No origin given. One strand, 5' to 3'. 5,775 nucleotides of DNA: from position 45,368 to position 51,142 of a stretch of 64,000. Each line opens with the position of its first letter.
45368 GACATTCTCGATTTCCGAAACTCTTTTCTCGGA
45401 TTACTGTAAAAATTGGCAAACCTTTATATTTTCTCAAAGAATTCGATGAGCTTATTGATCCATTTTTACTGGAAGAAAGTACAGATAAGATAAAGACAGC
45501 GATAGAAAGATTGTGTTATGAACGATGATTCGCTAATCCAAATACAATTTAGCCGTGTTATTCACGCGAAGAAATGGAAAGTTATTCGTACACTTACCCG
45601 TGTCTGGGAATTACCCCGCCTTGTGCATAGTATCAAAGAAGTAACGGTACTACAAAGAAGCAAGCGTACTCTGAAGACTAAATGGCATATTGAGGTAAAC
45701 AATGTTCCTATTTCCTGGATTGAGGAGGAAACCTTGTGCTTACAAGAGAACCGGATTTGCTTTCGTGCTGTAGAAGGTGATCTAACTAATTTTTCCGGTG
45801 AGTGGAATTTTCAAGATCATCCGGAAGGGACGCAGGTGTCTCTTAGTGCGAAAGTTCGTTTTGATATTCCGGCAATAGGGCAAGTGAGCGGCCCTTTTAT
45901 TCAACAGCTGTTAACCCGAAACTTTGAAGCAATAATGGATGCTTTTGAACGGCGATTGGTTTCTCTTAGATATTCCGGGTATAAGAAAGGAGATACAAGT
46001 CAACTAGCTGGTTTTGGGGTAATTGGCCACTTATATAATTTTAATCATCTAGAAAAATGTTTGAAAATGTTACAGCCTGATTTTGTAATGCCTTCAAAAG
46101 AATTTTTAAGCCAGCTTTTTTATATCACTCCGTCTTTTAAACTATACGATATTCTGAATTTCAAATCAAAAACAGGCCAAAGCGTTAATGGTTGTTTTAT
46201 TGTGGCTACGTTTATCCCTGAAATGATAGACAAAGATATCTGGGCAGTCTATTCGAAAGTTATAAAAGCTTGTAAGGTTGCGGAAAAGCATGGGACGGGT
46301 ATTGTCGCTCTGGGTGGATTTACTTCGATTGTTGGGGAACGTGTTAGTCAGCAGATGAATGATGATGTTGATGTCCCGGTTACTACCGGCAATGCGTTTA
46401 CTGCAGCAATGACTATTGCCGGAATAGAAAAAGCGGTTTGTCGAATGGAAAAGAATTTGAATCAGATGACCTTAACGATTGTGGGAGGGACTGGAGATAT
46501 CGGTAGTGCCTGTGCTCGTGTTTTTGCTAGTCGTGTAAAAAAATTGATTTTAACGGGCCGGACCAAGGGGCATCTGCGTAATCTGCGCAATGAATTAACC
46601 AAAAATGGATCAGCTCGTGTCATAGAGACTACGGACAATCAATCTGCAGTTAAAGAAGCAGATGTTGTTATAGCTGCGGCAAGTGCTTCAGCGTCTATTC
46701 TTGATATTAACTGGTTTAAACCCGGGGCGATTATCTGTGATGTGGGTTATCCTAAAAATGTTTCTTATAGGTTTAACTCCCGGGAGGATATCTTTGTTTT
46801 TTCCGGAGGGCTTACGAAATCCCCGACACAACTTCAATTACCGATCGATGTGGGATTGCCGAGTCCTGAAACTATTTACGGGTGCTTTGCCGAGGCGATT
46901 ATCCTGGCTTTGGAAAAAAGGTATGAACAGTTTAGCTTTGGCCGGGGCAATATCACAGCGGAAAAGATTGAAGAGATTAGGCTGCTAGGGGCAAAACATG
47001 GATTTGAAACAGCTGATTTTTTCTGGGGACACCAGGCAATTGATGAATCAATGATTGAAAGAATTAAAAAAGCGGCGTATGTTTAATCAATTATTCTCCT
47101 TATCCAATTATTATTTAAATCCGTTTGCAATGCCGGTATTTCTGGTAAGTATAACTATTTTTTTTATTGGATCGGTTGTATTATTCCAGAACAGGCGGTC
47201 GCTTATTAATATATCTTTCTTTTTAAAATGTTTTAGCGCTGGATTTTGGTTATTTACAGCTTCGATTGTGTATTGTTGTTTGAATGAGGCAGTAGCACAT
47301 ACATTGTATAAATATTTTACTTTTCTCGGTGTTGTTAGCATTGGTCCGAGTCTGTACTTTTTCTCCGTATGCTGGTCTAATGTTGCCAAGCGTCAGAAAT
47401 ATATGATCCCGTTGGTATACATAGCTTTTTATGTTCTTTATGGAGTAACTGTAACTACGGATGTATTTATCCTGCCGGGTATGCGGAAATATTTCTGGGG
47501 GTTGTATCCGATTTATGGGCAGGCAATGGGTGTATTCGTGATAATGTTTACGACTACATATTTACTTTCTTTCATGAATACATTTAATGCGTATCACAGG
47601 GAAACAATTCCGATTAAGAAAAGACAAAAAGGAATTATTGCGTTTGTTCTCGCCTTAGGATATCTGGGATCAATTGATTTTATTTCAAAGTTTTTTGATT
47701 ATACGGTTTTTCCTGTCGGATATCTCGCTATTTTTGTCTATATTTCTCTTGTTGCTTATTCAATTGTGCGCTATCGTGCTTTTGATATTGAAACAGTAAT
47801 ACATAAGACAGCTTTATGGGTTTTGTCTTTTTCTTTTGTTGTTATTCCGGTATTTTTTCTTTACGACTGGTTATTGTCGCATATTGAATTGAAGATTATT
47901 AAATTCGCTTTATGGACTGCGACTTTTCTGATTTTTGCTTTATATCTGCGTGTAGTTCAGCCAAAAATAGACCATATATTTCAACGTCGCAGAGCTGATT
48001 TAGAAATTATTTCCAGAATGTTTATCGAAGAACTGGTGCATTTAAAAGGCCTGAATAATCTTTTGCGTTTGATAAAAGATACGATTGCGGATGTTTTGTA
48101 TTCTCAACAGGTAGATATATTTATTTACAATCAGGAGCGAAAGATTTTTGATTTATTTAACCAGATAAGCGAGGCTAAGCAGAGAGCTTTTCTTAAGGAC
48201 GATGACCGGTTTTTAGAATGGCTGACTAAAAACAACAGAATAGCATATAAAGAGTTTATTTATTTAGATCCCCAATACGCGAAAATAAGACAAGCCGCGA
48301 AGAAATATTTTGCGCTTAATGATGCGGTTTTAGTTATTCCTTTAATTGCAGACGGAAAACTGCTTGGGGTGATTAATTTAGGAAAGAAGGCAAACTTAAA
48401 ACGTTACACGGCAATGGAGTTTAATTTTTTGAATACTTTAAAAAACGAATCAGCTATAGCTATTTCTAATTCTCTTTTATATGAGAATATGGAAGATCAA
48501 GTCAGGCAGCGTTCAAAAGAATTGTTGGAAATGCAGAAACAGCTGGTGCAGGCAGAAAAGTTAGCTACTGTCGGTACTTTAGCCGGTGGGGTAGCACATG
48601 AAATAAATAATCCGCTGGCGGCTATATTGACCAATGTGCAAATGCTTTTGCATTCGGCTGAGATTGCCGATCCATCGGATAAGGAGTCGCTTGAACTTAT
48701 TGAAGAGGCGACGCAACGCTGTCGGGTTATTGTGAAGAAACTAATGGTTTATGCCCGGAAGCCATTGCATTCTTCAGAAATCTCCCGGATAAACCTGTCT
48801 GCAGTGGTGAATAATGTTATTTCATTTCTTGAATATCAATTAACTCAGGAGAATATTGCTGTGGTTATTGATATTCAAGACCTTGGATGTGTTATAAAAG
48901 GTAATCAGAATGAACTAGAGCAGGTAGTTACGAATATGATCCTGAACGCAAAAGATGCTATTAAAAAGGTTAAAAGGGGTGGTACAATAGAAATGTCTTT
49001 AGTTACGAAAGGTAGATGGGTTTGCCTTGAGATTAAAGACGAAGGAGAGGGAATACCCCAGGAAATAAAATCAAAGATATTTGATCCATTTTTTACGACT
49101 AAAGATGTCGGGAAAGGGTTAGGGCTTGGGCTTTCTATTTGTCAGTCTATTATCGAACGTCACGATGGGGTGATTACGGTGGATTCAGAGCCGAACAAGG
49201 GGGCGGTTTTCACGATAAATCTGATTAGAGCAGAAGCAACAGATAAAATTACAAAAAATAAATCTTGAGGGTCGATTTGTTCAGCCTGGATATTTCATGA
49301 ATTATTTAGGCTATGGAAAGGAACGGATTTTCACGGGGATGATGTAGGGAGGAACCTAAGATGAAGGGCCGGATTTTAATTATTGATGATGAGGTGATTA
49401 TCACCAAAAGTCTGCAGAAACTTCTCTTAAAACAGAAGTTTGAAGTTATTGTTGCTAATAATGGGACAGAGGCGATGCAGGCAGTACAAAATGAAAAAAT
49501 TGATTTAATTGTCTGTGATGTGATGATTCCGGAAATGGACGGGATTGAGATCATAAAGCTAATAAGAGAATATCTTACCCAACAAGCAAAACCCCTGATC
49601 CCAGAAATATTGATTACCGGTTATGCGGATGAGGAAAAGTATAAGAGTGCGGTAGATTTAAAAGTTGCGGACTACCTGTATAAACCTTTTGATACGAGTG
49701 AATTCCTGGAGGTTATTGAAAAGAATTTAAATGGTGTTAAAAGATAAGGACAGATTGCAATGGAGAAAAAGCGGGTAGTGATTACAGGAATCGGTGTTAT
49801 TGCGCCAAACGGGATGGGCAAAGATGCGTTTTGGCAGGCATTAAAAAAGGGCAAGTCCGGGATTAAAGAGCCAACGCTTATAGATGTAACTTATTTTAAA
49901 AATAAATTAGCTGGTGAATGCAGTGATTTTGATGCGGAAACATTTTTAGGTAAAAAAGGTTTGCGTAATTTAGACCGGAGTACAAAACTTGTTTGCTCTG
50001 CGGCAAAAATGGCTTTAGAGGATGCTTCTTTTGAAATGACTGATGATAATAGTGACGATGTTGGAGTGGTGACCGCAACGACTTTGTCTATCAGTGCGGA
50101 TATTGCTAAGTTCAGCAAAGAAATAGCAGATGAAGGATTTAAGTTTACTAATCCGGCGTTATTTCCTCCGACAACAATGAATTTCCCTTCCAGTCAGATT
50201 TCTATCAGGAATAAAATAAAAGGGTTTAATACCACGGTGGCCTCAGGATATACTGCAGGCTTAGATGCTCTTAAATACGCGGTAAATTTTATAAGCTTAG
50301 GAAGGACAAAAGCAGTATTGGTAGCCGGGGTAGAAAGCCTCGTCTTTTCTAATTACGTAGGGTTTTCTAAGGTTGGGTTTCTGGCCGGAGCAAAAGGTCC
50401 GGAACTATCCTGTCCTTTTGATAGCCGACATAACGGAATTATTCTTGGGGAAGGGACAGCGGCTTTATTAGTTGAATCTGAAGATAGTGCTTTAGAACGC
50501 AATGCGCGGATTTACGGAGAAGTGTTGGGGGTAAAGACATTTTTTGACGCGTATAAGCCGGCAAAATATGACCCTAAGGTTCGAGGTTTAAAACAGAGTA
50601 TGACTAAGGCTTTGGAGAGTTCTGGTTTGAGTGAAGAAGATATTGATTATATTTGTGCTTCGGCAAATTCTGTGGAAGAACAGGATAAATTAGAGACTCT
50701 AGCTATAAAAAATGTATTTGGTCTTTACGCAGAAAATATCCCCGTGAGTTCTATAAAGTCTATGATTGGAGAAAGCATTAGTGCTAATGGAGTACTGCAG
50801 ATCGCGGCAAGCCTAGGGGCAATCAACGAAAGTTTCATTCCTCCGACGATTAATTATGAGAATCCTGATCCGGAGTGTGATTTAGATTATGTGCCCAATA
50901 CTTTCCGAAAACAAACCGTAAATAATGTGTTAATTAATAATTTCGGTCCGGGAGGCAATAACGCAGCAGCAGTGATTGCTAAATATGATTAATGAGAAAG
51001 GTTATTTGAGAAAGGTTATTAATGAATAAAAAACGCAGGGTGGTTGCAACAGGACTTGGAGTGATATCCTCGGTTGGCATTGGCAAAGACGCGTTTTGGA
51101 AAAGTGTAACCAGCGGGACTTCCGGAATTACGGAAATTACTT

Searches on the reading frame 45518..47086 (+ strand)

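Call 32: search_protein_families(library=pfam, proteins=[window:45518-47086:+], max_evalue=0.0001)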
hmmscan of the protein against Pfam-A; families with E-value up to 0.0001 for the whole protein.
window:45518-47086:+ (522 aa): 6 families
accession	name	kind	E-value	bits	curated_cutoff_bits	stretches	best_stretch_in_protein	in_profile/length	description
PF03364.25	Polyketide_cyc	-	6.7e-13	49.4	23.4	1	26-138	12-124/126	Polyketide cyclase / dehydrase and lipid transport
PF01488.26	Shikimate_DH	-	7.3e-11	42.7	24.3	1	312-428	8-130/138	Shikimate / quinate 5-dehydrogenase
PF10604.15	Polyketide_cyc2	-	8.2e-10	39.6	27.4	1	8-147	3-141/142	Polyketide cyclase / dehydrase and lipid transport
PF02423.21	OCD_Mu_crystall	-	2.1e-06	27.4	24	1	315-410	128-225/314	Ornithine cyclodeaminase/mu-crystallin family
PF02882.25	THF_DHG_CYH_C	-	4.4e-06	26.5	27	1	369-414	68-112/160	Tetrahydrofolate dehydrogenase/cyclohydrolase, NAD(P)-binding domain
PF03807.23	F420_oxidored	-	7.8e-05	23.6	21.6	0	320-388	3-67/94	NADP oxidoreductase coenzyme F420-dependent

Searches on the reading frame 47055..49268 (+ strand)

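Call 32: search_protein_families(library=pfam, proteins=[window:47055-49268:+], max_evalue=0.0001)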
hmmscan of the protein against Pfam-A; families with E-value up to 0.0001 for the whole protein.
window:47055-49268:+ (737 aa): 3 families
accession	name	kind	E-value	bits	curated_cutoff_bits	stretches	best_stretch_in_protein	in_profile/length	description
PF02518.31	HATPase_c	-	1.3e-24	87.2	26.4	1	616-723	1-107/111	Histidine kinase-, DNA gyrase B-, and HSP90-like ATPase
PF00512.31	HisKA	-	9.6e-12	45.2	26.9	1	507-568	3-62/66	His Kinase A (phospho-acceptor) domain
PF14501.12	HATPase_c_5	-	4.6e-07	30.1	22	1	619-713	4-92/102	GHKL domain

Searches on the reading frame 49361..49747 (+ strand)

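Call 32: search_protein_families(library=pfam, proteins=[window:49361-49747:+], max_evalue=0.0001)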
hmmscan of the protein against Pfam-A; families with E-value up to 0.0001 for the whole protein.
window:49361-49747:+ (128 aa): 1 family
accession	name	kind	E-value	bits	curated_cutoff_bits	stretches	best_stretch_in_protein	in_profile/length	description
PF00072.30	Response_reg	-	2.3e-25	89.4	30.2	1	5-119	1-110/111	Response regulator receiver domain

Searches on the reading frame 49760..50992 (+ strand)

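Call 32: search_protein_families(library=pfam, proteins=[window:49760-50992:+], max_evalue=0.0001)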
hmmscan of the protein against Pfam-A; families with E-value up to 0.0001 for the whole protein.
window:49760-50992:+ (410 aa): 2 families
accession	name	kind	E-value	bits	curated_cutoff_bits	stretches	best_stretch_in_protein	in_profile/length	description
PF00109.32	ketoacyl-synt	-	1.5e-38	133.3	20.8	1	4-243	2-251/252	Beta-ketoacyl synthase, N-terminal domain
PF02801.28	Ketoacyl-synt_C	-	3.2e-24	85.6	20.8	1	252-367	1-119/119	Beta-ketoacyl synthase, C-terminal domain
